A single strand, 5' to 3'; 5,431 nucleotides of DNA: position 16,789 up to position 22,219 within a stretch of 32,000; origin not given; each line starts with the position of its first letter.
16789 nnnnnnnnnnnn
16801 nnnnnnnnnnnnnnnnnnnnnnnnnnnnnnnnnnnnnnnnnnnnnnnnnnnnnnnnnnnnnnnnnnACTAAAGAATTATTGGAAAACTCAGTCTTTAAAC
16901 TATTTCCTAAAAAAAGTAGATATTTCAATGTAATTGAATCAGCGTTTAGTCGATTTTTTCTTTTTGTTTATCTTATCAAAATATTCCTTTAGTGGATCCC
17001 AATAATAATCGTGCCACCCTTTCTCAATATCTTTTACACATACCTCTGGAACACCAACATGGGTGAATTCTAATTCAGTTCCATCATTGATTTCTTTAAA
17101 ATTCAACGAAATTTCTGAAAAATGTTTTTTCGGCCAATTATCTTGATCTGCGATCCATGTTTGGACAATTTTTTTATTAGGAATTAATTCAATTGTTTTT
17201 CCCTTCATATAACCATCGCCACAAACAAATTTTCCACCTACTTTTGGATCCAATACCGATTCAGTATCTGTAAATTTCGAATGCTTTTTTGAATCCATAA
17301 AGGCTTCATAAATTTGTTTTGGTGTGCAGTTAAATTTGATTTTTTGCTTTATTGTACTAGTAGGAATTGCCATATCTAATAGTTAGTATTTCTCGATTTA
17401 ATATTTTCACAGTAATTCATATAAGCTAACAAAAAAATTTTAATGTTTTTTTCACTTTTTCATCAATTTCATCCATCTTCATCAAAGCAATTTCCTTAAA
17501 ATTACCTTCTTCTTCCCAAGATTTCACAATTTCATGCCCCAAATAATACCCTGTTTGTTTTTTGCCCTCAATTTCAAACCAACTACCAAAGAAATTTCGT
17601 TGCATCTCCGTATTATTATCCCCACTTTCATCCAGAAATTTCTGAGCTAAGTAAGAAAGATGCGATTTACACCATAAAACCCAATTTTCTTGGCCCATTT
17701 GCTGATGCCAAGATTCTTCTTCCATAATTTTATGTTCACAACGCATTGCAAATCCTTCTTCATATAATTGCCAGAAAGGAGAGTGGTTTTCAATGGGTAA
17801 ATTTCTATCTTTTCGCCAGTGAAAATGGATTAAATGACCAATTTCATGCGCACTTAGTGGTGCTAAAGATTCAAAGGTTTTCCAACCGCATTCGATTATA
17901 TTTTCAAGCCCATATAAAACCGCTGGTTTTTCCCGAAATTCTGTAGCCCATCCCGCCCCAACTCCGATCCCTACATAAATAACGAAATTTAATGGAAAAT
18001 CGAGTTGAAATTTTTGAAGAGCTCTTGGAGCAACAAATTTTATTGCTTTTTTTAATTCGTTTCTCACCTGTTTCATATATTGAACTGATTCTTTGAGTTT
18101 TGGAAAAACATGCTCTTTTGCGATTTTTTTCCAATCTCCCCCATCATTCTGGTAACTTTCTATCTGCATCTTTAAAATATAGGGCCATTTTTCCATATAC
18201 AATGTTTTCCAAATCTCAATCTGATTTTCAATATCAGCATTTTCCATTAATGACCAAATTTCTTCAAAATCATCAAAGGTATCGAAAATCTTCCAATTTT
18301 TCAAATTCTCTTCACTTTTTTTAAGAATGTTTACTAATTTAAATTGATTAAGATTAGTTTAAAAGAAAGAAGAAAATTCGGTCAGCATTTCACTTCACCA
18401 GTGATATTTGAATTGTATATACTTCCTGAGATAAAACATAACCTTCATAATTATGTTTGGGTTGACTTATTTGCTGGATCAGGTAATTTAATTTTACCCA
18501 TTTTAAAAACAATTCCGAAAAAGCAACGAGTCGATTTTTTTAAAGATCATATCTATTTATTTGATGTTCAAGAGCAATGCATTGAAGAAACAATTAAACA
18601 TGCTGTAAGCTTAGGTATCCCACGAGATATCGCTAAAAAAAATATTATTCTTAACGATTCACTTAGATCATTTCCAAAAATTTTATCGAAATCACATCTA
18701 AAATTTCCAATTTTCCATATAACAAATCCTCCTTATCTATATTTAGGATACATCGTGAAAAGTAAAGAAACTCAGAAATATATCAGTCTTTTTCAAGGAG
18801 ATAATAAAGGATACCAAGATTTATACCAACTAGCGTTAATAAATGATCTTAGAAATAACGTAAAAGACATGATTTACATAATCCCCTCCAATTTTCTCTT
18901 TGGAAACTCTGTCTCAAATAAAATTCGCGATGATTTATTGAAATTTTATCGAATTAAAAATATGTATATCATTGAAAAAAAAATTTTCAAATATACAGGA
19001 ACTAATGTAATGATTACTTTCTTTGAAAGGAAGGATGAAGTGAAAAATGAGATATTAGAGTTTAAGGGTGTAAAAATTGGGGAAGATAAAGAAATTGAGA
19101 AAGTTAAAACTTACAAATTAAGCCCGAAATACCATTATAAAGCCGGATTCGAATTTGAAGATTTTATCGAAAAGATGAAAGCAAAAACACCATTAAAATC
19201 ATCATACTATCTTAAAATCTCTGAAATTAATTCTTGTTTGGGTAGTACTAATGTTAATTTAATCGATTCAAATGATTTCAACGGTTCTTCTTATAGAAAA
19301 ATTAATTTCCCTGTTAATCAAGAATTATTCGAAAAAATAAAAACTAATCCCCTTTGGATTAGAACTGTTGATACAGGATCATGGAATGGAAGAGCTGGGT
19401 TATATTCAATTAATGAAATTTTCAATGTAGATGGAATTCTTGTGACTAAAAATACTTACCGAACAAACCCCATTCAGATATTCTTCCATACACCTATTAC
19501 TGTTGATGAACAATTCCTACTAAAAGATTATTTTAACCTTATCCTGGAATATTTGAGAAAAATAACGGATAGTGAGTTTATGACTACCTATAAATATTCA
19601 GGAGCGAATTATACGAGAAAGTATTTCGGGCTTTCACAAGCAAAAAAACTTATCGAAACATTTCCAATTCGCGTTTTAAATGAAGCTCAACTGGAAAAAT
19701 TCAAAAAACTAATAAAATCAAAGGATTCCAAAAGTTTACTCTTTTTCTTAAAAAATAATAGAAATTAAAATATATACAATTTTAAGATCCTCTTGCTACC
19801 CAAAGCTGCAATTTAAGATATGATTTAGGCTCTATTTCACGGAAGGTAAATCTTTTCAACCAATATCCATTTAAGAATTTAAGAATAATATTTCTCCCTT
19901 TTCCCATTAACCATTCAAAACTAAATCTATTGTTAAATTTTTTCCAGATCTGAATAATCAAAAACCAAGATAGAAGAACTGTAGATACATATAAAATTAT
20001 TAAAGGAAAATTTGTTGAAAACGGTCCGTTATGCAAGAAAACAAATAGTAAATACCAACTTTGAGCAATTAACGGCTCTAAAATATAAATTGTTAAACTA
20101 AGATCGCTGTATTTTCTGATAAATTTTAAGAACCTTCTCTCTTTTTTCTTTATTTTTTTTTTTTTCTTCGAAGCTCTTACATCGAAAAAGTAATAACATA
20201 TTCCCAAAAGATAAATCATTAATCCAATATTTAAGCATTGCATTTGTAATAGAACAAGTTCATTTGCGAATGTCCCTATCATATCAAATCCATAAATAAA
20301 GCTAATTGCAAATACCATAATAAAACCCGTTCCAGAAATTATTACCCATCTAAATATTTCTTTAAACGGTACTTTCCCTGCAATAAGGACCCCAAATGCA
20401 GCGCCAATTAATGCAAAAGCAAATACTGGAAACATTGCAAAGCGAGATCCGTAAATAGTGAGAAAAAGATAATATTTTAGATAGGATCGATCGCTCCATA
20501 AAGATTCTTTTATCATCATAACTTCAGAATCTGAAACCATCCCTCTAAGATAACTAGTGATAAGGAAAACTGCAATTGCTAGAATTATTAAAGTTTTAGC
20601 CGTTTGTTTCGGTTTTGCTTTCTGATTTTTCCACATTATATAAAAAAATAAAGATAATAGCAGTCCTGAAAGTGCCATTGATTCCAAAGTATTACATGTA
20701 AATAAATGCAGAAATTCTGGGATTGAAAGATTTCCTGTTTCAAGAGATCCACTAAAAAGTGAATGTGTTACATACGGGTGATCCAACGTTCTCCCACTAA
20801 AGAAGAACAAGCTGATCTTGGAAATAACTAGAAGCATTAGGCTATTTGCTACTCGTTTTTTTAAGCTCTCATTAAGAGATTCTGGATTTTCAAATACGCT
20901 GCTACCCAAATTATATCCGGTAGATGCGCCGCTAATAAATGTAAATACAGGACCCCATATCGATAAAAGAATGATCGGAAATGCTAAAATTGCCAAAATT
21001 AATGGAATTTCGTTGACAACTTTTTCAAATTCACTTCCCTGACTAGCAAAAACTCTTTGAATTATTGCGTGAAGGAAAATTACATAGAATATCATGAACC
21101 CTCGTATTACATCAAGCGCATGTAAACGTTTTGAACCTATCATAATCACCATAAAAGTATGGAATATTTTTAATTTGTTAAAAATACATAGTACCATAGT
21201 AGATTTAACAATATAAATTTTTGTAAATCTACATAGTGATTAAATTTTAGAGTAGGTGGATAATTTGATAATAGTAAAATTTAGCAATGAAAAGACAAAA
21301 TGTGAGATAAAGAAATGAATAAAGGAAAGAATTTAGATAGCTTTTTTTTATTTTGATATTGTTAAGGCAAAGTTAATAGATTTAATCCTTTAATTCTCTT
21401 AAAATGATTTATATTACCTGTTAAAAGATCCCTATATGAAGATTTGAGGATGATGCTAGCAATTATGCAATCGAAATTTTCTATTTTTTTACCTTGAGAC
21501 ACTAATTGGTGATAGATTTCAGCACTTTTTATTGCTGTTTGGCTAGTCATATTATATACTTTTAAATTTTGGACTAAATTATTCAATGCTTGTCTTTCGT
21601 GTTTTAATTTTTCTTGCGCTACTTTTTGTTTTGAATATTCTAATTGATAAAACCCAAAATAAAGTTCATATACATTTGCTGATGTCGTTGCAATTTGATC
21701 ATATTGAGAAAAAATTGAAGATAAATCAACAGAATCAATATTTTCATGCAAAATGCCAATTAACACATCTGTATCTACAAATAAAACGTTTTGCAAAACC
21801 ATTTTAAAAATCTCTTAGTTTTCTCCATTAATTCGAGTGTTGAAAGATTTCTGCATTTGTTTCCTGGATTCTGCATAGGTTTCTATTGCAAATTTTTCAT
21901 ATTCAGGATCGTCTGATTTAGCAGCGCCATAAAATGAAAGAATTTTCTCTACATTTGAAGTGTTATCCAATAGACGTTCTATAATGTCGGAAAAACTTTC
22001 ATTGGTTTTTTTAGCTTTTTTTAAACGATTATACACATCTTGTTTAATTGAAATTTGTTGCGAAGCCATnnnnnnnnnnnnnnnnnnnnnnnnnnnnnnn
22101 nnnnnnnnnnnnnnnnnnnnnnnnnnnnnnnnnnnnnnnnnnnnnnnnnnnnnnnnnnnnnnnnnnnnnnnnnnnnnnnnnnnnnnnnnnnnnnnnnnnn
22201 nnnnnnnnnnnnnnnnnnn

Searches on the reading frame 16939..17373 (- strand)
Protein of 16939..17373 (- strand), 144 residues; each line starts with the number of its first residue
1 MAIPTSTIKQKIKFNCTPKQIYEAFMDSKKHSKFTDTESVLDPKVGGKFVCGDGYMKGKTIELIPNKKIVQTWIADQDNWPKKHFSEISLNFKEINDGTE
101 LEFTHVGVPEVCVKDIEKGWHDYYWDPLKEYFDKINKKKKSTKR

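Call 94: search_protein_families(library=pfam, proteins=[window:16939-17373:-], max_evalue=0.001)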
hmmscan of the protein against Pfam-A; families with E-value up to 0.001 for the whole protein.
window:16939-17373:- (144 aa): 1 family
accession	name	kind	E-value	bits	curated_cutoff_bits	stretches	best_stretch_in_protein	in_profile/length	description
PF08327.17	AHSA1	-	9.2e-22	78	22.1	1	15-132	1-124/125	Activator of Hsp90 ATPase homolog 1-like protein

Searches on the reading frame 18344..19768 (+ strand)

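Call 94: search_protein_families(library=pfam, proteins=[window:18344-19768:+], max_evalue=0.001)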
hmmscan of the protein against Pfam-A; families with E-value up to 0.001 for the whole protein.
window:18344-19768:+ (474 aa): 1 family
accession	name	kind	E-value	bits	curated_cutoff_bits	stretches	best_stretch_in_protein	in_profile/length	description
PF02384.22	N6_Mtase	-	1.1e-07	31.9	20.4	1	8-249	21-253/311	N-6 DNA Methylase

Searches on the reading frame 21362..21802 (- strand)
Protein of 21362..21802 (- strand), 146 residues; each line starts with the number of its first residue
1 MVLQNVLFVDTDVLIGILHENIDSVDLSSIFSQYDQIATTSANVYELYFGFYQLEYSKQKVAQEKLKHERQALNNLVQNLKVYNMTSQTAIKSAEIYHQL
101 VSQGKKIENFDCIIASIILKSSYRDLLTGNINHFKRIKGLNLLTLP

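Call 6: search_protein_families(library=pfam, proteins=[window:21362-21802:-], max_evalue=0.1)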
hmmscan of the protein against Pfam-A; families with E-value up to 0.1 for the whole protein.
window:21362-21802:- (146 aa): 2 families
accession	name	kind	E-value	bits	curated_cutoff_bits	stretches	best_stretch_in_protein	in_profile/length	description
PF01850.27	PIN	-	1.5e-06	29.2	23.6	1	8-137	2-117/120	PIN domain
PF25307.1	SEA_Gpr126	-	0.015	15.8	29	1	56-109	52-105/115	SEA domain of adhesion GPCR Gpr126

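Call 7: search_protein_families(library=ncbifam, proteins=[window:21362-21802:-], max_evalue=0.1)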
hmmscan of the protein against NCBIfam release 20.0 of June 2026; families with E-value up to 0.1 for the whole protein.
window:21362-21802:- (146 aa): 4 families
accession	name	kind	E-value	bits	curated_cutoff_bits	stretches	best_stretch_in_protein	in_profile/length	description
NF047863.1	VapCLeptosp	equivalog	4.6e-12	46.4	140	1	9-142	3-126/130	type II toxin-antitoxin system tRNA(fMet)-specific endonuclease VapC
NF047959.1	TA_toxin_VapC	equivalog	1.6e-06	28.2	80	1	9-122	3-106/125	type II toxin-antitoxin system VapC family toxin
NF010285.0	PRK13725.1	subfamily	9.3e-06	25.6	143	1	71-141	58-127/132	tRNA(fMet)-specific endonuclease VapC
NF052612.1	sll0565_fam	equivalog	0.052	13.9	50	1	26-87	13-73/106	sll0565 family protein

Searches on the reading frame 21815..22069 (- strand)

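Call 6: search_protein_families(library=pfam, proteins=[window:21815-22069:-], max_evalue=0.1)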
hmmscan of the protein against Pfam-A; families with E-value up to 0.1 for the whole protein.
window:21815-22069:- (84 aa): 5 families
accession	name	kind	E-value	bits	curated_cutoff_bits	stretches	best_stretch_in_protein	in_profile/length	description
PF02697.20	VAPB_antitox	-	5.1e-15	56.4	27.9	1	5-60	2-57/69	Putative antitoxin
PF24434.1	DUF7557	-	0.00012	21.9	25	1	4-35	2-33/45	Family of unknown function (DUF7557)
PF19891.5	DUF6364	-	0.00033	21.5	27.3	1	6-64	7-58/70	Family of unknown function (DUF6364)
PF17975.6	RNR_Alpha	-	0.014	16.4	26.4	1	12-65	28-81/101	Ribonucleotide reductase alpha domain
PF17414.8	MatP_C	-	0.033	15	24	1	11-43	12-45/60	MatP C-terminal ribbon-helix-helix domain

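Call 7: search_protein_families(library=ncbifam, proteins=[window:21815-22069:-], max_evalue=0.1)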
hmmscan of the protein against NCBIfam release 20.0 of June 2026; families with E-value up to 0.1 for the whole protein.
window:21815-22069:- (84 aa): 5 families
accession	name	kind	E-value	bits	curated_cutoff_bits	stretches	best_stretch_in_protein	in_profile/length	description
NF010249.0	PRK13696.1-1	equivalog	7.9e-11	42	90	1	1-69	1-66/72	hypothetical protein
NF010251.0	PRK13696.1-3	equivalog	3.9e-06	27.2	101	1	5-79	8-80/84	hypothetical protein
NF010250.0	PRK13696.1-2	equivalog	1.9e-05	24.6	118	1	4-55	3-55/75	hypothetical protein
NF041200.1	mob_BfmA_Nterm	domain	0.014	15.6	24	1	4-35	2-34/81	BfmA/BtgA family mobilization protein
NF005232.0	PRK06733.1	equivalog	0.091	12.7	93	1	18-60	87-131/151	hypothetical protein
